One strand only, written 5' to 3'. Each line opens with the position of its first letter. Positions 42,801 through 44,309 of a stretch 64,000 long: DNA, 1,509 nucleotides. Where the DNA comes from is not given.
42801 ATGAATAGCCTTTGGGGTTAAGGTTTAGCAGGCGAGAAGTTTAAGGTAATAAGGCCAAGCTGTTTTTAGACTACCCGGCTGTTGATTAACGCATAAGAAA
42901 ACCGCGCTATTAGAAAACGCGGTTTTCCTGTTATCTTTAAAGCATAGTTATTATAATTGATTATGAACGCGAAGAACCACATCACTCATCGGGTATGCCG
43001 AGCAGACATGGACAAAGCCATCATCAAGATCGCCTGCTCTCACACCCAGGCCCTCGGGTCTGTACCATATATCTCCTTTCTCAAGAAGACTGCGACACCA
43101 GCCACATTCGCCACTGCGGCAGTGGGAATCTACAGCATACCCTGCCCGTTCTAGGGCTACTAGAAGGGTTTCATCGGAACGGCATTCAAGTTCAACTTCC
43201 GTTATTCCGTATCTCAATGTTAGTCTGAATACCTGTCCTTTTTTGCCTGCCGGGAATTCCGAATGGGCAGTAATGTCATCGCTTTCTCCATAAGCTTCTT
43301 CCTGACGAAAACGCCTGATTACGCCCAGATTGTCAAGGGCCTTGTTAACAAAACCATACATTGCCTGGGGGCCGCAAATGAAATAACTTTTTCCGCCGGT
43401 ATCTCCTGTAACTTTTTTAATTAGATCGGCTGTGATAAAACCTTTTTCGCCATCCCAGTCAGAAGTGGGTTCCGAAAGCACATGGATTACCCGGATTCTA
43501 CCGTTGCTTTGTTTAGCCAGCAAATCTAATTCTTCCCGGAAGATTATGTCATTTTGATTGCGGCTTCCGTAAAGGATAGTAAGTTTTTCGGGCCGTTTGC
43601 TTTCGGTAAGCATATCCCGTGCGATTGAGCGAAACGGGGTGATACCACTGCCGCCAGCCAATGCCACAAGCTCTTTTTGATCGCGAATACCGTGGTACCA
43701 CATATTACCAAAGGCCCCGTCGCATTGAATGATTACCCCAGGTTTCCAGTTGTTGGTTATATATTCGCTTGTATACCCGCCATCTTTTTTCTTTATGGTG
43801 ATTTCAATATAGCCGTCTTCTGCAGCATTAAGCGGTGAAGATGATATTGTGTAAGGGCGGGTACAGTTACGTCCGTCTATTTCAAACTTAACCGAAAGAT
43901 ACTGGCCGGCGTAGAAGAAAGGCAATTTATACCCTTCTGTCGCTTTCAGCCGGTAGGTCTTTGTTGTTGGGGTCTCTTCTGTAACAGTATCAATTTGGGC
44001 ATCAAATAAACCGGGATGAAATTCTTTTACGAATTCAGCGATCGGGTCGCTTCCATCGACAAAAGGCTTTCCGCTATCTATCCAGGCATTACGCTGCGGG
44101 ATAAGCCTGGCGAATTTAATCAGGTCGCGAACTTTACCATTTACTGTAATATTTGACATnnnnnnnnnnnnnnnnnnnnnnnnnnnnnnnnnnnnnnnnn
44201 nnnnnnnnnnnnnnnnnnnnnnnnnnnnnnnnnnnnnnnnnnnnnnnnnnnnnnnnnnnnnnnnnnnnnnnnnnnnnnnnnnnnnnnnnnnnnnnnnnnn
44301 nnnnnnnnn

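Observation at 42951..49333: GntR-controlled tandem duplication of a two-gene redox module: CrtI-like FAD oxidoreductase + FNR-like/2Fe-2S reductase (A2-B2-A1-B1)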

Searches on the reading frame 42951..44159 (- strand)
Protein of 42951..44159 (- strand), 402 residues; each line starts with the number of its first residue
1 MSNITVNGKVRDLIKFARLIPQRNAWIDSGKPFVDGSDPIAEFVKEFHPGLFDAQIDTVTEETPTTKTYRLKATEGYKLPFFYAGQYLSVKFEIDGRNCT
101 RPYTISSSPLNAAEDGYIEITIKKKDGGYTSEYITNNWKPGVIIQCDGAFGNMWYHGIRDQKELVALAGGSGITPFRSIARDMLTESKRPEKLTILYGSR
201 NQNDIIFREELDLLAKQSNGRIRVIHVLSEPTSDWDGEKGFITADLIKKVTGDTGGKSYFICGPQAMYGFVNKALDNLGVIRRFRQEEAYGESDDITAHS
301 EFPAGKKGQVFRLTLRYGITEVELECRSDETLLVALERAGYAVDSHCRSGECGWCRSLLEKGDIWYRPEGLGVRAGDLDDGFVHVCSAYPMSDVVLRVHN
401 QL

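Call 3: search_protein_families(library=pfam, proteins=[window:42951-44159:-], max_evalue=0.01)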
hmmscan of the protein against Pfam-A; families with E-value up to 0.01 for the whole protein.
window:42951-44159:- (402 aa): 4 families
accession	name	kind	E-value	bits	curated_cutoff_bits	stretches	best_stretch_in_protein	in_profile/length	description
PF00175.26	NAD_binding_1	-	4.1e-26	92.2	22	1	167-272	2-108/109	Oxidoreductase NAD-binding domain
PF00970.30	FAD_binding_6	-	6.3e-15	55.8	21.1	1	55-155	3-99/99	Oxidoreductase FAD-binding domain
PF00111.32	Fer2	-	5.8e-10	39.4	21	1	321-390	7-76/77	2Fe-2S iron-sulfur cluster binding domain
PF08030.17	NAD_binding_6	-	4.3e-05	24.1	22.2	1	163-224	3-70/156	Ferric reductase NAD binding domain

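Call 4: search_protein_families(library=ncbifam, proteins=[window:42951-44159:-], max_evalue=0.01)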
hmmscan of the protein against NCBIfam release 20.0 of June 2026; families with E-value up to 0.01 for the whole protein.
window:42951-44159:- (402 aa): 25 families
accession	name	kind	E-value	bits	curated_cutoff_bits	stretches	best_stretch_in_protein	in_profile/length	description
TIGR02160.1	PA_CoA_Oxy5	hypoth_equivalog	4.2e-42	144.2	420.8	1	82-395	33-347/352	1,2-phenylacetyl-CoA epoxidase subunit PaaE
NF058606.1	GlBtMonoRdsGbcB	equivalog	6.5e-40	137.1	500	1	55-396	17-360/362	glycine betaine monooxygenase reductase subunit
NF007964.0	PRK10684.1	equivalog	3.4e-37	128.1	383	1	54-396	12-332/333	NADH oxidoreductase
NF040810.1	BenC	equivalog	4.1e-35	121.5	430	2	51-281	104-321/333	benzoate 1,2-dioxygenase electron transfer component BenC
NF045803.1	MethMoxFADbindMmoC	equivalog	3.2e-32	111.6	500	2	72-281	130-331/343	aromatic/alkene monooxygenase hydroxylase FAD-binding subunit MmoC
NF009805.0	PRK13289.1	equivalog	2.1e-26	92.8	432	1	56-294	159-396/399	NO-inducible flavohemoprotein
NF008822.0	PRK11872.1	equivalog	1.7e-22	79.9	402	1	53-280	108-325/341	anthranilate 1,2-dioxygenase electron transfer component AntC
TIGR01941.1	nqrF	equivalog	1.8e-21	76.5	295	1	127-282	239-395/405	NADH:ubiquinone reductase (Na(+)-transporting) subunit F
NF005963.0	PRK08051.1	equivalog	7.1e-19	68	230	1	55-275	7-214/233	NAD(P)H-flavin reductase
NF006220.0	PRK08345.1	subfamily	1.7e-18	66.9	395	1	53-279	12-240/294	cytochrome-c3 hydrogenase subunit gamma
TIGR02911.1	sulfite_red_B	equivalog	1.7e-15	56.9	288.6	1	55-280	9-214/261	anaerobic sulfite reductase subunit AsrB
NF052252.1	flav_redu_LuxG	exception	2.8e-15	56.1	340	1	55-271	4-209/232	flavin mononucleotide reductase LuxG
NF040830.1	sulfhyd_ShyC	equivalog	2.1e-14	53.4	600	1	52-277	7-232/288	NAD(P)-dependent hydrogenase/sulfhydrogenase 2 subunit gamma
NF000796.0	PRK00054.1-1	equivalog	1.9e-13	50.3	224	1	54-279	6-193/254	dihydroorotate dehydrogenase electron transfer subunit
NF040835.1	sulfhyd_HydG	equivalog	2.9e-12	46.4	650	1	82-279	50-237/292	NADPH-dependent hydrogenase/sulfhydrogenase 1 subunit gamma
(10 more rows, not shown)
